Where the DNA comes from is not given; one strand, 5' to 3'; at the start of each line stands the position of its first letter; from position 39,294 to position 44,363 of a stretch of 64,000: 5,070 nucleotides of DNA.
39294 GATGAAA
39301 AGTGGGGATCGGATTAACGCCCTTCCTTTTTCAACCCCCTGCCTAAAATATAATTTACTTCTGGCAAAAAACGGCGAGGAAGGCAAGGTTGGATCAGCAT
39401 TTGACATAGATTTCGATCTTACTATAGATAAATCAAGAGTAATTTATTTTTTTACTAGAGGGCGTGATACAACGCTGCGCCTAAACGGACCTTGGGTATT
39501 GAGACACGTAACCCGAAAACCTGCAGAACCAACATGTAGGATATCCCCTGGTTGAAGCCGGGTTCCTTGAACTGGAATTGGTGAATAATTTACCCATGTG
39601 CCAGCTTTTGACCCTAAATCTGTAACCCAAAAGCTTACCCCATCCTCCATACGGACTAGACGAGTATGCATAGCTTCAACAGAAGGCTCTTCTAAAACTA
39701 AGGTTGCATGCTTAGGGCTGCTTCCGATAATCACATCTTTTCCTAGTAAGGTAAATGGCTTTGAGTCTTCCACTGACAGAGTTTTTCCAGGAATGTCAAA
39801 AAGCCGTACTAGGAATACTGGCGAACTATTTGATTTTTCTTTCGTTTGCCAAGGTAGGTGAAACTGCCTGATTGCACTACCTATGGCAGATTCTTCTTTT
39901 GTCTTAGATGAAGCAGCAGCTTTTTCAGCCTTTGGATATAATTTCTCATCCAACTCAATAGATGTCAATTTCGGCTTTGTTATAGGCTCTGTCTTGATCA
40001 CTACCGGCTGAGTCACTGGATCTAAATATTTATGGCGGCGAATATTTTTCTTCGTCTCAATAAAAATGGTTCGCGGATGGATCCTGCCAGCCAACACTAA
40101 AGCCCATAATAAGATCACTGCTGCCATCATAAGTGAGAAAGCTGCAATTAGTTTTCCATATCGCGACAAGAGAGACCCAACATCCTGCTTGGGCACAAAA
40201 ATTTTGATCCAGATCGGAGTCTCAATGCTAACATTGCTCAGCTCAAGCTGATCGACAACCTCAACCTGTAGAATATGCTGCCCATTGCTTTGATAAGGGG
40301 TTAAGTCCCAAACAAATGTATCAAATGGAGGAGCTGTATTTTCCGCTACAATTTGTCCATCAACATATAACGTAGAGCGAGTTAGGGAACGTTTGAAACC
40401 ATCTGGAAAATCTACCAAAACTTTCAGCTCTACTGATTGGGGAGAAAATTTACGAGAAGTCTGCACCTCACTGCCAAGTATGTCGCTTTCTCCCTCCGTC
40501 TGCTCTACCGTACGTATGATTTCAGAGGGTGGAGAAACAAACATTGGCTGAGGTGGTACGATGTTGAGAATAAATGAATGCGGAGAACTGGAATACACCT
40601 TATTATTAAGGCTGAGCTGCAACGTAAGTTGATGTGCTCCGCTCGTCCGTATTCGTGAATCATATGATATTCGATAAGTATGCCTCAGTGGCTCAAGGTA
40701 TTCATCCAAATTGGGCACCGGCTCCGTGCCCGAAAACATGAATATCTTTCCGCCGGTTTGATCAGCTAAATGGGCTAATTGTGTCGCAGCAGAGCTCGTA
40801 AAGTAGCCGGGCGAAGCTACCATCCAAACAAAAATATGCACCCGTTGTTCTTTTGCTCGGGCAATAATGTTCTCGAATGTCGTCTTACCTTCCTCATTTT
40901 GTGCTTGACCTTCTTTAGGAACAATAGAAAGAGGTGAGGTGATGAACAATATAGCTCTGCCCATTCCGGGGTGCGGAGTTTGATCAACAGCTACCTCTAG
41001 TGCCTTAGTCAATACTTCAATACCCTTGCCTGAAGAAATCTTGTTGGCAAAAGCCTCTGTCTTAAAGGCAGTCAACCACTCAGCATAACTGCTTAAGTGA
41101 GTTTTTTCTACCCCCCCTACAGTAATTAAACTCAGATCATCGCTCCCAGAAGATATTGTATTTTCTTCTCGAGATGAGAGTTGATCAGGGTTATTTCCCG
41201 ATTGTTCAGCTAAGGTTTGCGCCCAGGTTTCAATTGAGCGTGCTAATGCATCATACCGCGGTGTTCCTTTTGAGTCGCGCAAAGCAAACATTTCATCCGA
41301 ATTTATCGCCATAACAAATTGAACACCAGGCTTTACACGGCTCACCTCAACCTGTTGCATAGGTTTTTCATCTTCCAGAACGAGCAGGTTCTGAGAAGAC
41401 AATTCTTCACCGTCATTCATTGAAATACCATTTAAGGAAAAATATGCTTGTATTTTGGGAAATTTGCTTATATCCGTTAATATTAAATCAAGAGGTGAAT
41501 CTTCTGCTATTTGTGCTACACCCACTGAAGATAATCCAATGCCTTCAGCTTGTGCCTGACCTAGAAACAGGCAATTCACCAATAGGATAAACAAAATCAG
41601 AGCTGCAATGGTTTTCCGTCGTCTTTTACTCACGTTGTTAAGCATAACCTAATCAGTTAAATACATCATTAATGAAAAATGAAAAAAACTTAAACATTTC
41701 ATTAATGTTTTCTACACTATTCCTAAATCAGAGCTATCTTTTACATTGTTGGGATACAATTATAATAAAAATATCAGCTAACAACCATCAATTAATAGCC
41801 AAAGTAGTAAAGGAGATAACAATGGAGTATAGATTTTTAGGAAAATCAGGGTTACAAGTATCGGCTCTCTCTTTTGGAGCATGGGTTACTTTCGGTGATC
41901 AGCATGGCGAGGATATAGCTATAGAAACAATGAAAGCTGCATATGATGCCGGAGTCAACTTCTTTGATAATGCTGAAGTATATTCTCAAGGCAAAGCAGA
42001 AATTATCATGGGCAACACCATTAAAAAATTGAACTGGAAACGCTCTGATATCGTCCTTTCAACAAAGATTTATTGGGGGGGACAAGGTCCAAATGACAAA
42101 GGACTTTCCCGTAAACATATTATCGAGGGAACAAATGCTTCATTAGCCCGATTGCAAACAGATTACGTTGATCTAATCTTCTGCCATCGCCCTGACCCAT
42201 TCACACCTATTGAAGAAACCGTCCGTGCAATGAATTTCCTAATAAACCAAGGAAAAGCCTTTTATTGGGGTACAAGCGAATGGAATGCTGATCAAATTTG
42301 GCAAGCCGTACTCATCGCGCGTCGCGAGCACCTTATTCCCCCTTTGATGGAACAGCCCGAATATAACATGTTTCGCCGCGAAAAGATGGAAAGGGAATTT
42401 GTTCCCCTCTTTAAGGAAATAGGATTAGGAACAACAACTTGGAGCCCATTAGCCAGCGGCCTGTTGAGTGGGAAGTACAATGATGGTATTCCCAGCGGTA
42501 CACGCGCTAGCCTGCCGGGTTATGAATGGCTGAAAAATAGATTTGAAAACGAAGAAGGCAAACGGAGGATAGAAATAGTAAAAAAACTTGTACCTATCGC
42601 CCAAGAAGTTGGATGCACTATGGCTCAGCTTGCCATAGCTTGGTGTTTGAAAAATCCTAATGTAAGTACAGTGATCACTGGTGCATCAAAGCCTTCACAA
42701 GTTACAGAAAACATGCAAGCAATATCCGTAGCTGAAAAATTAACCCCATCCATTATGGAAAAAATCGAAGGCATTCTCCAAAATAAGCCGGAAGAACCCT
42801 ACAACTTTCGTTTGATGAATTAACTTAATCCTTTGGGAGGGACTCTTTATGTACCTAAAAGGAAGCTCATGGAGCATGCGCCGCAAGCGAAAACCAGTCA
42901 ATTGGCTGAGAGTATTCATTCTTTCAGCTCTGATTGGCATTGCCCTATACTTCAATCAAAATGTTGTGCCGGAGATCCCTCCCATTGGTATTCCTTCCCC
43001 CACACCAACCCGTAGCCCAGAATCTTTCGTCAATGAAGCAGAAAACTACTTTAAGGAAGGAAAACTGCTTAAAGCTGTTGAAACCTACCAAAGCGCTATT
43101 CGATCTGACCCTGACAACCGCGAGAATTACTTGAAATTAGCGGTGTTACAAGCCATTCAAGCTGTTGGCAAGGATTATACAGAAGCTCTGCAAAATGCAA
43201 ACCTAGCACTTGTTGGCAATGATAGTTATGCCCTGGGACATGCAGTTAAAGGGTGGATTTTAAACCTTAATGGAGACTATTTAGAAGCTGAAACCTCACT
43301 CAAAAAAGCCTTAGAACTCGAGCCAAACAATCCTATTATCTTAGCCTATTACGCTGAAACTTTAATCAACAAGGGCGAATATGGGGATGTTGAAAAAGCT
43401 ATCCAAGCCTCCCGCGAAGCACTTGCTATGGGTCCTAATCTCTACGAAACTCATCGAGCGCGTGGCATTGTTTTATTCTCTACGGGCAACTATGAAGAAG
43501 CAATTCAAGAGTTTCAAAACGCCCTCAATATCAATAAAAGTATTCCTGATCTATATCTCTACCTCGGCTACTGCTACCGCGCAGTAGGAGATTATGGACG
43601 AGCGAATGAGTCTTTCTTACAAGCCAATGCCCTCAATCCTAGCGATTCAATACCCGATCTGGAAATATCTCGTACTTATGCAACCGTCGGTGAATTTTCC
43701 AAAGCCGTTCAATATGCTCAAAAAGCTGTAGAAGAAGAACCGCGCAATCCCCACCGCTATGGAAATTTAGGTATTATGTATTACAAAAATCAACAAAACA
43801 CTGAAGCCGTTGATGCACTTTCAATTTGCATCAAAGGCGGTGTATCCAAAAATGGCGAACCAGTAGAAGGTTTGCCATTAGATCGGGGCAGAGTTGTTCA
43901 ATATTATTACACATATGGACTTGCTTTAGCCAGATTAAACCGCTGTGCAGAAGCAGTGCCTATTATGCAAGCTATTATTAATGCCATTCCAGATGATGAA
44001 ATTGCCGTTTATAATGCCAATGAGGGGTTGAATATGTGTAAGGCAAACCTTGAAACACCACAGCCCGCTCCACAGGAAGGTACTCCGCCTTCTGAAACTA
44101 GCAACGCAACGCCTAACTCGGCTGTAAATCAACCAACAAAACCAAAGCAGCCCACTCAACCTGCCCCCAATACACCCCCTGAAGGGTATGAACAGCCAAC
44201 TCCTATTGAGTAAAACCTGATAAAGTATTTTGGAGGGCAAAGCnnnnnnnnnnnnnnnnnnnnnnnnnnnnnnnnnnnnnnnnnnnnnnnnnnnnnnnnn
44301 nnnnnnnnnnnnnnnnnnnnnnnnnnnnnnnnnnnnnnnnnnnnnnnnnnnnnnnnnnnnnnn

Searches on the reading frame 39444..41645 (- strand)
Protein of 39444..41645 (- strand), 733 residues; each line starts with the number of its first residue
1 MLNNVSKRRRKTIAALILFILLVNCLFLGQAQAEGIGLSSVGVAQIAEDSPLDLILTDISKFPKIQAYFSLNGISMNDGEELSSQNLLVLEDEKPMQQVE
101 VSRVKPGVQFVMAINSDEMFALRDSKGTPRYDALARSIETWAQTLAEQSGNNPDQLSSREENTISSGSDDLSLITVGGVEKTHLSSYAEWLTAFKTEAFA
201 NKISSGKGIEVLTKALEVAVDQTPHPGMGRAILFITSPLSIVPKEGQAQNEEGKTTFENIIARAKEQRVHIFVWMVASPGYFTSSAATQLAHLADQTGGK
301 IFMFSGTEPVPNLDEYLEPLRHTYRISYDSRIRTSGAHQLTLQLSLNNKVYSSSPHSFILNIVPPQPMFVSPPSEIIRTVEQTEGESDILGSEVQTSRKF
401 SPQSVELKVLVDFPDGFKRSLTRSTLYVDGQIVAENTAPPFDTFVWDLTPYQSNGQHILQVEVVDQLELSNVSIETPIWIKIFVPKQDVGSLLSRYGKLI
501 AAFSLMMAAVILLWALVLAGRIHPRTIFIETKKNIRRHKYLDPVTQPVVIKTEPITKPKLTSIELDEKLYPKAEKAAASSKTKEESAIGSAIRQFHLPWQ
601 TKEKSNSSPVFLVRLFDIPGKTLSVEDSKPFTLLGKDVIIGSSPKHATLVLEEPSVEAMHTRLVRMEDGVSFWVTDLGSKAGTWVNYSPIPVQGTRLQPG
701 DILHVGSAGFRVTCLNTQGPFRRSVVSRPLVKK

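Call 62: search_protein_families(library=pfam, proteins=[window:39444-41645:-], max_evalue=0.00001)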
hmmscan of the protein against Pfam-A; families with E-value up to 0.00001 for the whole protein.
window:39444-41645:- (733 aa): 2 families
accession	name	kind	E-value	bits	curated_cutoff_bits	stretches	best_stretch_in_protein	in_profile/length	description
PF00498.31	FHA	-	3.2e-12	47.1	20.7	1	638-706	1-67/67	FHA domain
PF16697.10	Yop-YscD_cpl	-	4e-11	43.5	33.2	1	627-712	8-90/94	Inner membrane component of T3SS, cytoplasmic domain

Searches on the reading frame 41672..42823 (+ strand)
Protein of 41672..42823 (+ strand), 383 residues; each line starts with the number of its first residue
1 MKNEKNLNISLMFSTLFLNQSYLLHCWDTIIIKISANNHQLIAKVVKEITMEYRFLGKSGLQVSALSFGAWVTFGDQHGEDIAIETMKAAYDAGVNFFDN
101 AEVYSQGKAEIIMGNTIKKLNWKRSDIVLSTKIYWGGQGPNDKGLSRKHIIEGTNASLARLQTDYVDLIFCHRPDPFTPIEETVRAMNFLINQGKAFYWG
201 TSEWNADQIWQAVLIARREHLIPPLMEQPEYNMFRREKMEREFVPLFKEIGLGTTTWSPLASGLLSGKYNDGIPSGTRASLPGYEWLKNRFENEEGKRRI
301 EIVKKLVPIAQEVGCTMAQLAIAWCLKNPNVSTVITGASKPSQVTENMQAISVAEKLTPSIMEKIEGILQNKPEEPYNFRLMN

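Call 62: search_protein_families(library=pfam, proteins=[window:41672-42823:+], max_evalue=0.00001)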
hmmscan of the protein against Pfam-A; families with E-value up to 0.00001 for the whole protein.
window:41672-42823:+ (383 aa): 1 family
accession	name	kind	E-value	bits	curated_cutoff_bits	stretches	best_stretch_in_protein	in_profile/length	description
PF00248.27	Aldo_ket_red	-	1.7e-69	234.6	24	1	66-368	2-289/291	Aldo/keto reductase family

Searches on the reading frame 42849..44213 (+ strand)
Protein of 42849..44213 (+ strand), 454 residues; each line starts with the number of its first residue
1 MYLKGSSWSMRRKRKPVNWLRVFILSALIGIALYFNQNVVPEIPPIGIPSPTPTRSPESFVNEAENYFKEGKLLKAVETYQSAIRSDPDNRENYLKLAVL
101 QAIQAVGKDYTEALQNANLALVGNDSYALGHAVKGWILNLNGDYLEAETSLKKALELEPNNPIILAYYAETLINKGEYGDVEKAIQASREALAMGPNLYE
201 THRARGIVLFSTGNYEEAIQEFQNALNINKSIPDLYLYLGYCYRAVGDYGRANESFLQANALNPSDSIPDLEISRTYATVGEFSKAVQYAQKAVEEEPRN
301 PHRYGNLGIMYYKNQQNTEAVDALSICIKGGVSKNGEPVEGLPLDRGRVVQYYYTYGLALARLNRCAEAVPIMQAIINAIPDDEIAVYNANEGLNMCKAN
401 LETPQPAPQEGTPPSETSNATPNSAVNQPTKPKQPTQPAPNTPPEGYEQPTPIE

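Call 62: search_protein_families(library=pfam, proteins=[window:42849-44213:+], max_evalue=0.00001)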
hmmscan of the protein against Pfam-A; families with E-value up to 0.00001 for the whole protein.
window:42849-44213:+ (454 aa): 18 families
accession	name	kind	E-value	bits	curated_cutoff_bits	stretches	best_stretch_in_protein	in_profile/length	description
PF07719.23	TPR_2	-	4.4e-31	104.8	27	0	200-230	2-32/34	Tetratricopeptide repeat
PF00515.34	TPR_1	-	2.5e-25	87.7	27.8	0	131-161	4-34/34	Tetratricopeptide repeat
PF13428.12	TPR_14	-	7e-25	85.4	23.5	0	135-170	8-43/44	Tetratricopeptide repeat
PF13181.12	TPR_8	-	9.6e-25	85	25.7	0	134-161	7-34/34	Tetratricopeptide repeat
PF14559.12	TPR_19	-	5.6e-23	81.5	25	1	141-190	4-53/68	Tetratricopeptide repeat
PF13432.12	TPR_16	-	3.2e-22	79.1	32.7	0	179-226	11-58/65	Tetratricopeptide repeat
PF13414.12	TPR_11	-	2.1e-20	72.5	26.8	1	208-243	3-38/42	TPR repeat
PF13431.12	TPR_17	-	2.7e-20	71.3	24.4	0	151-179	2-30/34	Tetratricopeptide repeat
PF23914.1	TPR_CcmH_CycH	-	4.4e-17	62.8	42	1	137-228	59-150/158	Cytochrome c-type biogenesis protein H TPR domain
PF13424.12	TPR_12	-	1e-16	61.3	30.1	0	201-259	5-71/77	Tetratricopeptide repeat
PF13371.12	TPR_9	-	3.7e-13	49.7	35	0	180-230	10-60/73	Tetratricopeptide repeat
PF24575.1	TPR_Slam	-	1.4e-10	42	35.2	0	202-239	50-87/104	Surface lipoprotein assembly modifier, N-terminal TPR repeats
PF13176.12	TPR_7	-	1.4e-10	40.8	27.9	0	239-262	5-30/36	Tetratricopeptide repeat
PF13174.12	TPR_6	-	9.8e-10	38.9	26.3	0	61-89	4-32/33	Tetratricopeptide repeat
PF12895.13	ANAPC3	-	4.8e-09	36.8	27.2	0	185-249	9-72/82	Anaphase-promoting complex, cyclosome, subunit 3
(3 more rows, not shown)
